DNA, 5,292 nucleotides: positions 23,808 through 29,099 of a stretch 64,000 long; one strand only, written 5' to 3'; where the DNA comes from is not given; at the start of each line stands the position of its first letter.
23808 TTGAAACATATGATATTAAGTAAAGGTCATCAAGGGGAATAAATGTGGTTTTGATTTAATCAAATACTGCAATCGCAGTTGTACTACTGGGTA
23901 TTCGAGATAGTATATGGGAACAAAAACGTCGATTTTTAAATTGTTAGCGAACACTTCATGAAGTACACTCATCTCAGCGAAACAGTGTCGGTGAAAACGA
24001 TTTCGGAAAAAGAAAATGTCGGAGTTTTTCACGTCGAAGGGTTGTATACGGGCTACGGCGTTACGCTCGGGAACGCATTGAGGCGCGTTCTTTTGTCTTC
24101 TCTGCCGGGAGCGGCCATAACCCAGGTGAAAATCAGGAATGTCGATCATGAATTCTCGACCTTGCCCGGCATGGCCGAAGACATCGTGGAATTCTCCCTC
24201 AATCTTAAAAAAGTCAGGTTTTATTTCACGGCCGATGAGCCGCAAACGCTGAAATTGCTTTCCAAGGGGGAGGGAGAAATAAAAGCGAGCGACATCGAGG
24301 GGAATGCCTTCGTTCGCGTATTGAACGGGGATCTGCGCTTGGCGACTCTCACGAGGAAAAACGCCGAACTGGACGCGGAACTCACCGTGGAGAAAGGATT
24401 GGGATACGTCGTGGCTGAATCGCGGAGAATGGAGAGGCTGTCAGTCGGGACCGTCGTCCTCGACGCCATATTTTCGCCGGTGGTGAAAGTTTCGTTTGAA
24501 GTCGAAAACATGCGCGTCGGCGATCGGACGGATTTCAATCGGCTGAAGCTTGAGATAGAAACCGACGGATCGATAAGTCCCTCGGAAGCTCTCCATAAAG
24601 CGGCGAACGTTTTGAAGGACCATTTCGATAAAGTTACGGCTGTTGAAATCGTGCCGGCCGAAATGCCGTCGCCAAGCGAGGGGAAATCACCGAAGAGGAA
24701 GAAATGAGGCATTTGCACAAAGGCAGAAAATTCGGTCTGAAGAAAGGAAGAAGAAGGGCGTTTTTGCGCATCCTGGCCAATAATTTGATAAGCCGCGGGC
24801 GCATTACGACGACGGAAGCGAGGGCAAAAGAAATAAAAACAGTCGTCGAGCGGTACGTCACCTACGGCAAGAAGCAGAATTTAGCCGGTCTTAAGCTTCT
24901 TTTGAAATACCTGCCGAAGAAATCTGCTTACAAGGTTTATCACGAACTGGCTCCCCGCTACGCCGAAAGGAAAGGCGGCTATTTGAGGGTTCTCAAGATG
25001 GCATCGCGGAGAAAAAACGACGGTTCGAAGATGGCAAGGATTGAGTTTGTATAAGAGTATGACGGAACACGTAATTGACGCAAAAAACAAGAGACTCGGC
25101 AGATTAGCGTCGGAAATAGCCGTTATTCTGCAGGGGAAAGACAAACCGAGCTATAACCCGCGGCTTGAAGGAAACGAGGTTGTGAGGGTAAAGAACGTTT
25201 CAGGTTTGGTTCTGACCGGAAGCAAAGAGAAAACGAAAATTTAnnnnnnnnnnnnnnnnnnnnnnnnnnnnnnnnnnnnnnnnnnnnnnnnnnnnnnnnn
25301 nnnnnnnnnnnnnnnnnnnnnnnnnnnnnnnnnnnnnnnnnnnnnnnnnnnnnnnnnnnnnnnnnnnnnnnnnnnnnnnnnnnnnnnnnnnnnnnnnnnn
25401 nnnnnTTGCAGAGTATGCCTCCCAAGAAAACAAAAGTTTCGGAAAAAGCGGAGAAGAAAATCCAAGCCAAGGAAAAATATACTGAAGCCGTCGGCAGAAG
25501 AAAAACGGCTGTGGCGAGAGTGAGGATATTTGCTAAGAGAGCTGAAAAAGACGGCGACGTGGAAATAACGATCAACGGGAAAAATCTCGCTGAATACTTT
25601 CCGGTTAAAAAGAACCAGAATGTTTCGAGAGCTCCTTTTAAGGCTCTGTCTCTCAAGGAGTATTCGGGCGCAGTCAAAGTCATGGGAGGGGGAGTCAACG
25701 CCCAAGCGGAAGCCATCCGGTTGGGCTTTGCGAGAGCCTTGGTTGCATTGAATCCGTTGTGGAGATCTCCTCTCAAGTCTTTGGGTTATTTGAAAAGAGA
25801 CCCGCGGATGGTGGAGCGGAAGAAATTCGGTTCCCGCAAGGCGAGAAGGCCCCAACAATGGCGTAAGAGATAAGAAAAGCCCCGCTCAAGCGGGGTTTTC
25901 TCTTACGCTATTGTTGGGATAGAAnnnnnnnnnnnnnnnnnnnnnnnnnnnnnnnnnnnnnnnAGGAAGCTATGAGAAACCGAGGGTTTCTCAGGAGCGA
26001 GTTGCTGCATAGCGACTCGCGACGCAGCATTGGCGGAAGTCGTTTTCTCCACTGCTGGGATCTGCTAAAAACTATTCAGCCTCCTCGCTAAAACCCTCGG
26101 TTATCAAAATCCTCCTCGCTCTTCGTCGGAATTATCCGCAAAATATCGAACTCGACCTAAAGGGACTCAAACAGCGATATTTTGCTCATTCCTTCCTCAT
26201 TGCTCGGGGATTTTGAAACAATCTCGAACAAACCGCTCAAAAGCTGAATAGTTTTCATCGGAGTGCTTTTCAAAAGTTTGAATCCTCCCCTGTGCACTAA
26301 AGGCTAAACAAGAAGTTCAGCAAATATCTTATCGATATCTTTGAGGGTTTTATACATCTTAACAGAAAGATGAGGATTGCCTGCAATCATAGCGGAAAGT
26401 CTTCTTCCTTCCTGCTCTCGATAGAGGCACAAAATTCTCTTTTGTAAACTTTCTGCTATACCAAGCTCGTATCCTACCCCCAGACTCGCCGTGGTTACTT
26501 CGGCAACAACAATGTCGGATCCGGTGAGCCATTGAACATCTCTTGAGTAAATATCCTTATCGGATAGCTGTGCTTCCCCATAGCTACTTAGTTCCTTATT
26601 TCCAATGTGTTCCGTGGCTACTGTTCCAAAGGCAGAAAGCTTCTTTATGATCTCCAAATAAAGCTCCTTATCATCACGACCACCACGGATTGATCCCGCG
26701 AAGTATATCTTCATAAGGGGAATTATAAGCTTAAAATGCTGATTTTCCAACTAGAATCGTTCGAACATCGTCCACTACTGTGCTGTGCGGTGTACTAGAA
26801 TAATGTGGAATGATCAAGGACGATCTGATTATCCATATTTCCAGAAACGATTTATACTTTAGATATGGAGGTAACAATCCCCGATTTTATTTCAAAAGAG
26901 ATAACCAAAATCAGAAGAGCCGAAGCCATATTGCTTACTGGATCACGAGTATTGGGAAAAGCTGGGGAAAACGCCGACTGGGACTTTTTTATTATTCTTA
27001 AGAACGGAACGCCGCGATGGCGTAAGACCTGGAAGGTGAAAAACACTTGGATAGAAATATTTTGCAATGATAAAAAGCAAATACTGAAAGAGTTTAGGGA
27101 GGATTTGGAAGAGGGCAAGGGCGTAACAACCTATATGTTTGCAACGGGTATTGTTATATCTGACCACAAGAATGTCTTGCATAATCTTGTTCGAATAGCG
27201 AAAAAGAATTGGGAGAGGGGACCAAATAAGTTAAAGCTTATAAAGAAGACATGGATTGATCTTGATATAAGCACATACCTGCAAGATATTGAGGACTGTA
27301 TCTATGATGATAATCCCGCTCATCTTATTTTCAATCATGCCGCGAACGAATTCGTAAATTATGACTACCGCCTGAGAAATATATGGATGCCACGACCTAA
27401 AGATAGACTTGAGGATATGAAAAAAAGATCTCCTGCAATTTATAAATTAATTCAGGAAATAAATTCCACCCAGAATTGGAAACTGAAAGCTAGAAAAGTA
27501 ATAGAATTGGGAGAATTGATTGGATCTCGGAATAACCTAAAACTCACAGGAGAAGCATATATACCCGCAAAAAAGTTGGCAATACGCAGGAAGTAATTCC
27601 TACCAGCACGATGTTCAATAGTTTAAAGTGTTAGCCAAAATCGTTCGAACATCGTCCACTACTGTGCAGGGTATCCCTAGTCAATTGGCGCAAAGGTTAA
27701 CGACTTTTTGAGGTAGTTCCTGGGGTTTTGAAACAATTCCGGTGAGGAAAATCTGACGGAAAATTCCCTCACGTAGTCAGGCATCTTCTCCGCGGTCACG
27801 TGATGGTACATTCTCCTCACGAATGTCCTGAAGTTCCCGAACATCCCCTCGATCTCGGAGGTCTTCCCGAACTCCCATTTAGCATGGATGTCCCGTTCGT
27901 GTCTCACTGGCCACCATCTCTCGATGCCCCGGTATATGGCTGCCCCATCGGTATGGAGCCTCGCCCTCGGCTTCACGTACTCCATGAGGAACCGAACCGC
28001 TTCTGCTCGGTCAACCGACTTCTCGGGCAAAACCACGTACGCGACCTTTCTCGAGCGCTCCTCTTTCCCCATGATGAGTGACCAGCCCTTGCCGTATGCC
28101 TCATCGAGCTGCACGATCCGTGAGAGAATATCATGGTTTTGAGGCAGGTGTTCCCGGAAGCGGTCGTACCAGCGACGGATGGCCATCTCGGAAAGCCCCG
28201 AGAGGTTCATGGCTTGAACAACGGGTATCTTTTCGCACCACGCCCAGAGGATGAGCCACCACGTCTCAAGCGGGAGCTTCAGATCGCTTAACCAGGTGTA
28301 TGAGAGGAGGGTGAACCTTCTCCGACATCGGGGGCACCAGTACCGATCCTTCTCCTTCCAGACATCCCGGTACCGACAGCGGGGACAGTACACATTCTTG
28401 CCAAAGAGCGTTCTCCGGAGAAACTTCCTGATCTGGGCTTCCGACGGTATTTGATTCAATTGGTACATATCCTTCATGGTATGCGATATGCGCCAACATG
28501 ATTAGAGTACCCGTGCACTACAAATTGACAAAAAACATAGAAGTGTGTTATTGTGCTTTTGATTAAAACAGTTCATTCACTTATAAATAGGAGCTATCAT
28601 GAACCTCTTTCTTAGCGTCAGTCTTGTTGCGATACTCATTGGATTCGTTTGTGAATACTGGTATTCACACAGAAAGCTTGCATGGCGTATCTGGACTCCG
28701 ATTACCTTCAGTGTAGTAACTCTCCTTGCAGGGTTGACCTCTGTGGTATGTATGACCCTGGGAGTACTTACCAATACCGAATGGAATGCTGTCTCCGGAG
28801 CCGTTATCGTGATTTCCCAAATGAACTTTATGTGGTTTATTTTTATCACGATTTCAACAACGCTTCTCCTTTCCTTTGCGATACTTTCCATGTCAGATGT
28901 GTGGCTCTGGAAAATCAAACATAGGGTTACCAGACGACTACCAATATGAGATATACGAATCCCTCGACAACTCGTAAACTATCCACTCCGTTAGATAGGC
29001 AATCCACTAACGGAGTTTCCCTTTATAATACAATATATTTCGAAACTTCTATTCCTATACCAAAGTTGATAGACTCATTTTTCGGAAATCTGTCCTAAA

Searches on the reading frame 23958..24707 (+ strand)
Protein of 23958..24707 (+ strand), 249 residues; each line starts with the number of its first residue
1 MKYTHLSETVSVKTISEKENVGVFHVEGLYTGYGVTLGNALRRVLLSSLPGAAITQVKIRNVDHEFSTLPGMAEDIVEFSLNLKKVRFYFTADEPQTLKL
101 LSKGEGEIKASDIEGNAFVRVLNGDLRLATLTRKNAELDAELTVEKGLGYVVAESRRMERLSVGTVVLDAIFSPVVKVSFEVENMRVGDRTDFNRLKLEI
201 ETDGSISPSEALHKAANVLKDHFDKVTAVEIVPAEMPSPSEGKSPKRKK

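Call 65: find_homologous_proteins(query=window:23958-24707:+, max_evalue=1e-20)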
Query window:23958-24707:+ (249 aa): 7998 proteins with E <= 1e-20 among 8000 candidates; the best 120 are listed.
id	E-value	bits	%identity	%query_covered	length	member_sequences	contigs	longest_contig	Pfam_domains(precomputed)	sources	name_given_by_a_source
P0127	2.5e-154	530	100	100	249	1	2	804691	PF01000.32,PF01193.30,PF13656.12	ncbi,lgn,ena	-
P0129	3.9e-131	454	84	100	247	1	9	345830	PF01000.32,PF01193.30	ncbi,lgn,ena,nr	ncbi:DNA-directed RNA polymerase subunit alpha [Patescibacteria group bacterium]|nr:DNA-directed RNA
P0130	2.4e-128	445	81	100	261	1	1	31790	PF01000.32,PF01193.30,PF13656.12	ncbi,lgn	-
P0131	1.0e-126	439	84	95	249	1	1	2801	PF01000.32,PF01193.30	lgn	-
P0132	1.3e-126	439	82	95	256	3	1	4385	PF01000.32,PF01193.30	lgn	-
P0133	6.8e-126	437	83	94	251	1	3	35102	PF01000.32,PF01193.30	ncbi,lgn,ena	-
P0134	3.5e-123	428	82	95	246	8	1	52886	PF01000.32,PF01193.30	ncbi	-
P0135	8.4e-120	417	78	95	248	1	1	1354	PF01000.32,PF01193.30,PF13656.12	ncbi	-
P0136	4.6e-118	411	78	94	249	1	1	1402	PF01000.32,PF01193.30,PF13656.12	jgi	-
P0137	1.6e-116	406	76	94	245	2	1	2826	PF01000.32,PF01193.30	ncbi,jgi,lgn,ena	ncbi:MAG: DNA-directed RNA polymerase subunit alpha [Minisyncoccia bacterium]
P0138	3.0e-116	405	75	96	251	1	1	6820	PF01000.32,PF01193.30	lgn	-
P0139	4.4e-116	404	75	100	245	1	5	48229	PF01000.32,PF01193.30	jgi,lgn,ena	jgi:DNA-directed RNA polymerase subunit alpha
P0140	7.5e-116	404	77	94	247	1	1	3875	PF01000.32,PF01193.30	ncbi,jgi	jgi:DNA-directed RNA polymerase subunit alpha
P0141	1.2e-115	403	77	94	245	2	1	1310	PF01000.32,PF01193.30,PF13656.12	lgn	-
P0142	1.8e-115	402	77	94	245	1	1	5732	PF01000.32,PF01193.30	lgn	-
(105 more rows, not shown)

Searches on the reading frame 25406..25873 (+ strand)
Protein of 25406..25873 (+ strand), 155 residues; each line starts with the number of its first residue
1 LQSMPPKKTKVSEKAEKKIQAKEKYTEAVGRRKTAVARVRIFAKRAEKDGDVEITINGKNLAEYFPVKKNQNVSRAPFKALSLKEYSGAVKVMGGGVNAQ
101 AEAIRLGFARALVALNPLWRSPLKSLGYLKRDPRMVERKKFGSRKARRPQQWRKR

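Call 28: search_protein_families(library=pfam, proteins=[window:25406-25873:+], max_evalue=0.01)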
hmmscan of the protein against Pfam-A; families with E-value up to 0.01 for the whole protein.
window:25406-25873:+ (155 aa): 1 family
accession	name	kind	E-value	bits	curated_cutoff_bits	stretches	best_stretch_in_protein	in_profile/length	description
PF00380.25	Ribosomal_S9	-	2.7e-36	125.1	22.5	1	30-155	1-121/121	Ribosomal protein S9/S16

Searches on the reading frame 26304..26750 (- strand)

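Call 3: search_protein_families(library=pfam, proteins=[window:26304-26750:-], max_evalue=0.01)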
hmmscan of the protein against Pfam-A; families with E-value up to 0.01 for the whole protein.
window:26304-26750:- (148 aa): 1 family
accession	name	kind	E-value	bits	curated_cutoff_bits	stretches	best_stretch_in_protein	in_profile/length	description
PF05014.21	Nuc_deoxyrib_tr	-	2.6e-16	60.2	28.8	1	15-113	1-100/117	Nucleoside 2-deoxyribosyltransferase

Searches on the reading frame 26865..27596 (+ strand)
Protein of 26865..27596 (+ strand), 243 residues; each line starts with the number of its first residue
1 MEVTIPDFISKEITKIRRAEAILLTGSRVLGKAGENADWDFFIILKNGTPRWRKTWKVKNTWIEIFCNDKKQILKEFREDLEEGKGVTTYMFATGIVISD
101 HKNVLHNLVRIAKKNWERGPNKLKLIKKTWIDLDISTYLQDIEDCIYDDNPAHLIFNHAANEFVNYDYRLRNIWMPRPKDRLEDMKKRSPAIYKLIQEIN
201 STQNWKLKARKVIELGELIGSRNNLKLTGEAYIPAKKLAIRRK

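Call 3: search_protein_families(library=pfam, proteins=[window:26865-27596:+], max_evalue=0.01)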
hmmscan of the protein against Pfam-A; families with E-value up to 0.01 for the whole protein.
window:26865-27596:+ (243 aa): 2 families
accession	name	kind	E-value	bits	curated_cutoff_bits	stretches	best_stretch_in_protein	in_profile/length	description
PF18765.7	Polbeta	-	6e-06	26.8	26.9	1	15-78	9-70/93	Polymerase beta, Nucleotidyltransferase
PF01909.29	NTP_transf_2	-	7.8e-06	26.6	21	1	19-86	14-66/93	Nucleotidyltransferase domain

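Call 25: find_encoding_contigs(protein=window:26865-27596:+, flank=3000, max_places=6)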
Protein window:26865-27596:+ (243 aa): 2 contigs read that carry it; 1 place shown.
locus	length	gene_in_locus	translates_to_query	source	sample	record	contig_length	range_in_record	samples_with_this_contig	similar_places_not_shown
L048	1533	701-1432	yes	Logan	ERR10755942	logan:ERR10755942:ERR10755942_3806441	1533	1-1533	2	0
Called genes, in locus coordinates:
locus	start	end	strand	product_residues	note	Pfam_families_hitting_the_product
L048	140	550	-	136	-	PF05014:Nuc_deoxyrib_tr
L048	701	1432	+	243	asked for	PF18765:Polbeta (weak), PF01909:NTP_transf_2 (weak)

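Call 40: find_encoding_contigs(protein=window:26865-27596:+, flank=10000, max_places=10)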
Protein window:26865-27596:+ (243 aa): 2 contigs read that carry it; 2 places shown.
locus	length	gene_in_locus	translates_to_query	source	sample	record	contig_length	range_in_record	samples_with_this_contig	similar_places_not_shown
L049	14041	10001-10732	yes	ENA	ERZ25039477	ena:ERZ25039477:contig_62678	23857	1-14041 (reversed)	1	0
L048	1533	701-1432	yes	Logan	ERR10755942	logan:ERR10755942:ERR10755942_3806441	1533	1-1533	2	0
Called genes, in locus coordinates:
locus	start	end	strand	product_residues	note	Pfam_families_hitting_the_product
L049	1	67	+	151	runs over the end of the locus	PF07681:DoxX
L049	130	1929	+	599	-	PF01411:tRNA-synt_2c, PF07973:tRNA_SAD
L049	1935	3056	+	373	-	-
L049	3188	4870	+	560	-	PF21110:GlxA (weak)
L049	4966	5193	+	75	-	PF01176:eIF-1a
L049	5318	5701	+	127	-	PF00416:Ribosomal_S13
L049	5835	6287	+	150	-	PF00411:Ribosomal_S11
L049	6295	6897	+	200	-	PF00163:Ribosomal_S4, PF01479:S4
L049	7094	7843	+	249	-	PF01193:RNA_pol_L, PF13656:RNA_pol_L_2 (faint), PF01000:RNA_pol_A_bac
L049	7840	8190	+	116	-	PF01196:Ribosomal_L17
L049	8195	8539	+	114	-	PF00572:Ribosomal_L13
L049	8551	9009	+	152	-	PF00380:Ribosomal_S9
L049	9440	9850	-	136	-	PF05014:Nuc_deoxyrib_tr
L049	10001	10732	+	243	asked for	PF18765:Polbeta (weak), PF01909:NTP_transf_2 (weak)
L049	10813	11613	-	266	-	PF12762:DDE_Tnp_IS1595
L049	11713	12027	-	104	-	-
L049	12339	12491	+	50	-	-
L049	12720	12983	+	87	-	PF01527:HTH_Tnp_1, PF13384:HTH_23 (weak), PF13518:HTH_28 (weak)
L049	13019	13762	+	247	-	PF00665:rve, PF13683:rve_3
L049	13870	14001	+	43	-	-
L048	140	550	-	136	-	PF05014:Nuc_deoxyrib_tr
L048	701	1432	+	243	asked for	PF18765:Polbeta (weak), PF01909:NTP_transf_2 (weak)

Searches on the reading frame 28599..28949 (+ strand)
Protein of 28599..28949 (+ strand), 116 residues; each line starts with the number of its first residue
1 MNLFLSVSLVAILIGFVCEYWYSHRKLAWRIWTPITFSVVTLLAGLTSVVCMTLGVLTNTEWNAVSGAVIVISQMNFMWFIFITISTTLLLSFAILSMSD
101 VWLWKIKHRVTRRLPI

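Call 3: search_protein_families(library=pfam, proteins=[window:28599-28949:+], max_evalue=0.01)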
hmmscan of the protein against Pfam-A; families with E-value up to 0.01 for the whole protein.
window:28599-28949:+ (116 aa): 0 families
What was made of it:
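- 28599..28949 (+): Downstream gene for a 116-aa membrane-like orphan protein. AGGAG lies 5 nt before the ATG. No Pfam family (call 3).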

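Call 24: find_encoding_contigs(protein=window:28599-28949:+, flank=3000, max_places=6)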
Protein window:28599-28949:+ (116 aa): no gene with exactly this product is on record in the collection.

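Call 64: find_homologous_proteins(query=window:28599-28949:+, max_evalue=0.001)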
Query window:28599-28949:+ (116 aa): 1 proteins with E <= 0.001 among 14 candidates.
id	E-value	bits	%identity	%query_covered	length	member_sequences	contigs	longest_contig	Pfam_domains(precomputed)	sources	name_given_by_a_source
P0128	8.2e-67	241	100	100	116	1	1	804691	-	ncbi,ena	-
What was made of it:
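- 28599..28949 (+): No homolog other than itself (call 64).
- Tried and rejected: The membrane protein has no homolog (call 64).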
